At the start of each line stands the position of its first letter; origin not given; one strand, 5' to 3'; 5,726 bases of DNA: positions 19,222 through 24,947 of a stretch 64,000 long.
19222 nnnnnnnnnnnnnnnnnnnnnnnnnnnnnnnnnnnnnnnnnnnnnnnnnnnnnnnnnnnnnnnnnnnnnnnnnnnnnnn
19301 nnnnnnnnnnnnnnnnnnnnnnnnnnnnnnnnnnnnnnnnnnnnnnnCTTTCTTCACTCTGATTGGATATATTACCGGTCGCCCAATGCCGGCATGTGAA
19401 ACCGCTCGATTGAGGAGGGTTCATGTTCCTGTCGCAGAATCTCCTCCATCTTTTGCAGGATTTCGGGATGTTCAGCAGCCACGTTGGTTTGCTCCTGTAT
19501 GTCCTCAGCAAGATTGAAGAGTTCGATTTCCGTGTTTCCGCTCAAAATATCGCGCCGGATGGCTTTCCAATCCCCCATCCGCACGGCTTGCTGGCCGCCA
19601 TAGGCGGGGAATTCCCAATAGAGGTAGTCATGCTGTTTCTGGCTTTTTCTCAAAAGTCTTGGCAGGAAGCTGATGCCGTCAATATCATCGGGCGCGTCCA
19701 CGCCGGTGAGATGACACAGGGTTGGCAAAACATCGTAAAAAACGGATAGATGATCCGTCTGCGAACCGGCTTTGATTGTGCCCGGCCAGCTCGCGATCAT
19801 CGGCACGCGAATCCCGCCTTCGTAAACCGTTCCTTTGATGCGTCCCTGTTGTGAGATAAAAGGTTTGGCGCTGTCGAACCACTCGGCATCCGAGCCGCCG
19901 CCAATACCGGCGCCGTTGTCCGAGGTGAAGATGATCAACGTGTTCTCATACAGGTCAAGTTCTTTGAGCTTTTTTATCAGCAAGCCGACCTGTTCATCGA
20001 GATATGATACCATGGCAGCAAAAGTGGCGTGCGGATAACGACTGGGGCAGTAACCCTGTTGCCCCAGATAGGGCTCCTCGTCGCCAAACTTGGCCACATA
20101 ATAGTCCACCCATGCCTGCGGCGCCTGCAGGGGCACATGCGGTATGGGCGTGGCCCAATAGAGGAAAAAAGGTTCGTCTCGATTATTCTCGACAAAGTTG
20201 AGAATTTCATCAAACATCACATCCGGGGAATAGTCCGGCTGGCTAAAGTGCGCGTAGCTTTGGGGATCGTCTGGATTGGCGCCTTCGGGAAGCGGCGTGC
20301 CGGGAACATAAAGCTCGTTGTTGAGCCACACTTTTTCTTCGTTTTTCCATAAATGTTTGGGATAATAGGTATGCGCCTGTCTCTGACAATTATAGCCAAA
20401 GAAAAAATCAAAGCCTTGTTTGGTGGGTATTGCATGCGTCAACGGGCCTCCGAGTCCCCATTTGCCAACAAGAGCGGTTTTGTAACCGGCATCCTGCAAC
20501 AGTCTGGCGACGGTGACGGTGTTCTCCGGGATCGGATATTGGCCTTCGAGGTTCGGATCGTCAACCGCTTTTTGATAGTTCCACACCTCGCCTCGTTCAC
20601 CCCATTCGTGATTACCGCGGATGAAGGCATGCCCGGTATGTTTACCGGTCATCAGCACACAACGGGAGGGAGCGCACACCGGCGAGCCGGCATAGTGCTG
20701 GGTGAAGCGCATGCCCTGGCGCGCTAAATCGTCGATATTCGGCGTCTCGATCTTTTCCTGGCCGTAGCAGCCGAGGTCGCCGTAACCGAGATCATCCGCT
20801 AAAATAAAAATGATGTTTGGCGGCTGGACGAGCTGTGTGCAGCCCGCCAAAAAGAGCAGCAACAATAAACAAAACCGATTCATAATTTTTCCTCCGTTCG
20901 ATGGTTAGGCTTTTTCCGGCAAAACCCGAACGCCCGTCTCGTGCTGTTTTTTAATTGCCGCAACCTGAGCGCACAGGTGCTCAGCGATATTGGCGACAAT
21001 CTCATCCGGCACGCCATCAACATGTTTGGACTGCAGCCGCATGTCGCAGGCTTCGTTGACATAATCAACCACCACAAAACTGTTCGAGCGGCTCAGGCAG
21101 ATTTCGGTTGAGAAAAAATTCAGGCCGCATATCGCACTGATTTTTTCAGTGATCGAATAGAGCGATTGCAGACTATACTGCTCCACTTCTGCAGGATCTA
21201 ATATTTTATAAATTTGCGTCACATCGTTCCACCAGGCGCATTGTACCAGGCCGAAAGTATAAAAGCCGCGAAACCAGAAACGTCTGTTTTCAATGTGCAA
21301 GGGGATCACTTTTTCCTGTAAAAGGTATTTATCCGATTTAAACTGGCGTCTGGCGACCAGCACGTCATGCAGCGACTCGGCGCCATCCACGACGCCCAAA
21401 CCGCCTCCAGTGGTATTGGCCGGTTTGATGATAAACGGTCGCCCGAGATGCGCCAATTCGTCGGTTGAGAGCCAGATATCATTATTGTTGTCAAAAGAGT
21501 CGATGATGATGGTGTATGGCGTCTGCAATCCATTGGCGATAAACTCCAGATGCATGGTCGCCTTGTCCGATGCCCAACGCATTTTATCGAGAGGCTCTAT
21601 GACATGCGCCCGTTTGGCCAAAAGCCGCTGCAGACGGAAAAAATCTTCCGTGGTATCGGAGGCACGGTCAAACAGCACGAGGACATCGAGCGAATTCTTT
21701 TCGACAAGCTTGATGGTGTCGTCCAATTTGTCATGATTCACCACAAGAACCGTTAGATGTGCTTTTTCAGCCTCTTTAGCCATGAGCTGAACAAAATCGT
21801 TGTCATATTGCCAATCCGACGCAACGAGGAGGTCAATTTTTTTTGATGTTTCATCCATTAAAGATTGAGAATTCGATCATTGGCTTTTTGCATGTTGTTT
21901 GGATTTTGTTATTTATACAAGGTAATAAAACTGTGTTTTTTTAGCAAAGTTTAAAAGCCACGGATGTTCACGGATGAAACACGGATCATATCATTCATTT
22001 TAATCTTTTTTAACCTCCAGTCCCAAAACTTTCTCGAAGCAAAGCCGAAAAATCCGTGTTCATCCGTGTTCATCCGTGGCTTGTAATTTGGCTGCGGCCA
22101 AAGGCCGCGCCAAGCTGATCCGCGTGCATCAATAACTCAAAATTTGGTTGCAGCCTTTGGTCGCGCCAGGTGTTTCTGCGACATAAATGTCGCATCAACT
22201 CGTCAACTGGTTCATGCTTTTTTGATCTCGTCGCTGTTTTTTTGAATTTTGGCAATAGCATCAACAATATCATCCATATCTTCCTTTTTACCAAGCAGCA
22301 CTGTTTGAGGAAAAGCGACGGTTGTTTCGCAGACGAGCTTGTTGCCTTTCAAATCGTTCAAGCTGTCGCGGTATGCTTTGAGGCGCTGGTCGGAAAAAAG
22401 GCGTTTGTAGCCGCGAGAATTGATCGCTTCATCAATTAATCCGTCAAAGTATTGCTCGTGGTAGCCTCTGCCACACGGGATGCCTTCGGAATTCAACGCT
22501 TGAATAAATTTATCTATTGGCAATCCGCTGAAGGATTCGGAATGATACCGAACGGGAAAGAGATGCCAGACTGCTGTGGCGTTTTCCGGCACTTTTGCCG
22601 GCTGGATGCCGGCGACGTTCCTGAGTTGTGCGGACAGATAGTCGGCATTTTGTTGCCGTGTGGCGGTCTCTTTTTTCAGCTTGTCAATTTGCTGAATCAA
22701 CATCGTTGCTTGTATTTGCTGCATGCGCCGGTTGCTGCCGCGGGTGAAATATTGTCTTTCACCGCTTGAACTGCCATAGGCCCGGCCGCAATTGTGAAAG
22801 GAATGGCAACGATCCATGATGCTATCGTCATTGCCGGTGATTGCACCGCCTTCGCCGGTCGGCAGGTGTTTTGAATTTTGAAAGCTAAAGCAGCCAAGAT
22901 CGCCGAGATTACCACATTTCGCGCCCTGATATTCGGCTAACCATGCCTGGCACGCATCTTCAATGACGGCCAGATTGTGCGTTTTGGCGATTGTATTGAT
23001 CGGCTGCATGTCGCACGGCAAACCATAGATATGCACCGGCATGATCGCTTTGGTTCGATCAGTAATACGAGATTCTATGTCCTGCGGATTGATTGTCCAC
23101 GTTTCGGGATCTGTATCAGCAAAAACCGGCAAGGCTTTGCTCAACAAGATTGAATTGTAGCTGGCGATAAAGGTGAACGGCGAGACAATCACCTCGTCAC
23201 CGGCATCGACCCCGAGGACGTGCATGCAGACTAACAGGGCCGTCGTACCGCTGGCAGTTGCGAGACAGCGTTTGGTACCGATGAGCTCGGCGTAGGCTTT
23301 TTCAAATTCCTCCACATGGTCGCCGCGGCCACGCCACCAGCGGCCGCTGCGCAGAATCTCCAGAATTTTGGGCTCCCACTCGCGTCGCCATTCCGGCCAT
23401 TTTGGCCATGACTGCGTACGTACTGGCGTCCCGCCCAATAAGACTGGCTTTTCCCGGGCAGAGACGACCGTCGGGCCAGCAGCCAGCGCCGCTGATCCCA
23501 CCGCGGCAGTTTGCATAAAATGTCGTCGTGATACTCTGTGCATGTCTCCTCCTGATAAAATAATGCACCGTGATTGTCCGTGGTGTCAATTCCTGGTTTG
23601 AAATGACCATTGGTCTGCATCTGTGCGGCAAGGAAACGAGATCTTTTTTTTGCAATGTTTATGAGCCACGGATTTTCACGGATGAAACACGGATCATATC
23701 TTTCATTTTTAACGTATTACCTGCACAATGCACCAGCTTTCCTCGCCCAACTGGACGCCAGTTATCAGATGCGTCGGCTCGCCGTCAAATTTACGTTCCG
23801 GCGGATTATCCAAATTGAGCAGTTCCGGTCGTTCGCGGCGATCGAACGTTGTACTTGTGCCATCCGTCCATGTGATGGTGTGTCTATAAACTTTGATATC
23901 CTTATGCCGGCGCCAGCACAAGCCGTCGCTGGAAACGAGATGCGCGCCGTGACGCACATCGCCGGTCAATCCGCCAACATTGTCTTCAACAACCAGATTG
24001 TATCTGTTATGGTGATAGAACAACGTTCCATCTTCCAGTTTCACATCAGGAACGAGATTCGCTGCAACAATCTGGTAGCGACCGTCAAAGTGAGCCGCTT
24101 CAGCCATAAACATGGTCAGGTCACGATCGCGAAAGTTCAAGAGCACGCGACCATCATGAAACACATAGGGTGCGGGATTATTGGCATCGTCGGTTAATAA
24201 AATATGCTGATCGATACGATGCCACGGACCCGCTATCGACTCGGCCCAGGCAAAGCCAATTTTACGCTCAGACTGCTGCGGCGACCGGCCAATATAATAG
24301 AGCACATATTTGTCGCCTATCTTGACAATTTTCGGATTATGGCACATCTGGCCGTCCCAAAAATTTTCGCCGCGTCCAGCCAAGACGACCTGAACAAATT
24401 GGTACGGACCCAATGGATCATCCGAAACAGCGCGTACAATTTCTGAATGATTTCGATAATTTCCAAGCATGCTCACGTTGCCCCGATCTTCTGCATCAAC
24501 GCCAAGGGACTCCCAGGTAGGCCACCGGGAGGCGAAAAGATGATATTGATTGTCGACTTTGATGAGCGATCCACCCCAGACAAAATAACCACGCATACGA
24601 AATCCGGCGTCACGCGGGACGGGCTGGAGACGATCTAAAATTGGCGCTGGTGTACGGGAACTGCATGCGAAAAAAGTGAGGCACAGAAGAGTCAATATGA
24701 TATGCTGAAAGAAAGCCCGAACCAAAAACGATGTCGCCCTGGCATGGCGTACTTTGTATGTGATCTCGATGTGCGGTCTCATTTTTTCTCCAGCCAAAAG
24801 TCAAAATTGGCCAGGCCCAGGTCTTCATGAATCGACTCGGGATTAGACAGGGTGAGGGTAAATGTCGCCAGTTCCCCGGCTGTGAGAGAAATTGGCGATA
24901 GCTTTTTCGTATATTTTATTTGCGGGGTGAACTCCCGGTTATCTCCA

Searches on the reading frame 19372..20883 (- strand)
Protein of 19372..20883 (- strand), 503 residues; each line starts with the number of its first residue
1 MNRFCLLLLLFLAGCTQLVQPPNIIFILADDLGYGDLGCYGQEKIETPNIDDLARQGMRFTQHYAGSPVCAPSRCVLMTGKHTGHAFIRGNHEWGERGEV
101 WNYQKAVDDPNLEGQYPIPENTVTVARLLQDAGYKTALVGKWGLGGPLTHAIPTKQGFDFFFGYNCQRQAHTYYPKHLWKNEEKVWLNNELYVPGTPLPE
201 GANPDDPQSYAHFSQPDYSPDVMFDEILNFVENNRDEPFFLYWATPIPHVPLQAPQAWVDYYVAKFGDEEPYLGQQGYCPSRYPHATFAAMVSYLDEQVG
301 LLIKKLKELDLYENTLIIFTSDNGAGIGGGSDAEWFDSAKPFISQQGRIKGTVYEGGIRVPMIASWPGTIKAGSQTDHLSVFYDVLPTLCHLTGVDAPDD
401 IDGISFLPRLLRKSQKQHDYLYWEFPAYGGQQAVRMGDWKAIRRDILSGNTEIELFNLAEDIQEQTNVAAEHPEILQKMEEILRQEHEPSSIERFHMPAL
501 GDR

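Call 9: search_protein_families(library=pfam, proteins=[window:19372-20883:-], max_evalue=0.0001)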
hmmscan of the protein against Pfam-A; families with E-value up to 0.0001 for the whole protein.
window:19372-20883:- (503 aa): 3 families
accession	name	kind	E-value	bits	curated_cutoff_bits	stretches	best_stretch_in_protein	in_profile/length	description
PF00884.28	Sulfatase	-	1.9e-60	205.1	25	1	22-395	1-301/301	Sulfatase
PF16347.10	SGSH_C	-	1e-16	61.9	29.3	1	351-485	9-150/154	N-sulphoglucosamine sulphohydrolase, C-terminal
PF01663.27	Phosphodiest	-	6.3e-10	39.6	23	1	44-326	18-222/342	Type I phosphodiesterase / nucleotide pyrophosphatase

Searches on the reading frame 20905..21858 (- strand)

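Call 9: search_protein_families(library=pfam, proteins=[window:20905-21858:-], max_evalue=0.0001)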
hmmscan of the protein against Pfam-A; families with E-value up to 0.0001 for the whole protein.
window:20905-21858:- (317 aa): 0 families

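Call 59: search_protein_families(library=ncbifam, proteins=[window:20905-21858:-], max_evalue=0.00001)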
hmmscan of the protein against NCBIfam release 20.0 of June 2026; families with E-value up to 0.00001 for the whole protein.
window:20905-21858:- (317 aa): 1 family
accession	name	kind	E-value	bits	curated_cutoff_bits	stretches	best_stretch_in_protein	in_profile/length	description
TIGR00768.1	rimK_fam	subfamily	2.5e-07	30.3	143.4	1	23-182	13-168/276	RimK family alpha-L-glutamate ligase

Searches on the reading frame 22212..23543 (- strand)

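Call 9: search_protein_families(library=pfam, proteins=[window:22212-23543:-], max_evalue=0.0001)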
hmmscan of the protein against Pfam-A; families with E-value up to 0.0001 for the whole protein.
window:22212-23543:- (443 aa): 2 families
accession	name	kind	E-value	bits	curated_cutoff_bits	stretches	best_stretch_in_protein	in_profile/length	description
PF01041.23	DegT_DnrJ_EryC1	-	1.8e-96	324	19.8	1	59-361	10-307/360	DegT/DnrJ/EryC1/StrS aminotransferase family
PF01053.26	Cys_Met_Meta_PP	-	4.6e-07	29.2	27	1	77-198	54-175/381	Cys/Met metabolism PLP-dependent enzyme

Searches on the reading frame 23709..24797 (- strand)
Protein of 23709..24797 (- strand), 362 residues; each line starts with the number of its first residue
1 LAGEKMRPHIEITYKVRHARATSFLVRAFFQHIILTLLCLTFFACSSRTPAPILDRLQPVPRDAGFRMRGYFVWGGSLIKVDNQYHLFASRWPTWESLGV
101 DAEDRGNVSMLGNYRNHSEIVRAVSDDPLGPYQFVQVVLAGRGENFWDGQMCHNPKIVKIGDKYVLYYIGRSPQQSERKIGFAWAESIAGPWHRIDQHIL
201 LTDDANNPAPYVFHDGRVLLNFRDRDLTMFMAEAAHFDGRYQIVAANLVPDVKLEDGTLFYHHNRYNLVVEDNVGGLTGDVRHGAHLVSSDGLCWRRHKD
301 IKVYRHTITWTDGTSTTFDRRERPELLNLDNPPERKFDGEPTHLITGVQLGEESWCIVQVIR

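Call 9: search_protein_families(library=pfam, proteins=[window:23709-24797:-], max_evalue=0.0001)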
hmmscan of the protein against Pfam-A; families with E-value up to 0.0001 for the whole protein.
window:23709-24797:- (362 aa): 1 family
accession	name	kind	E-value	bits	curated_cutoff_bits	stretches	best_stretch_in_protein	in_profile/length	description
PF04616.20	Glyco_hydro_43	-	7.5e-08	32.5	32.2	1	146-251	60-158/288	Glycosyl hydrolases family 43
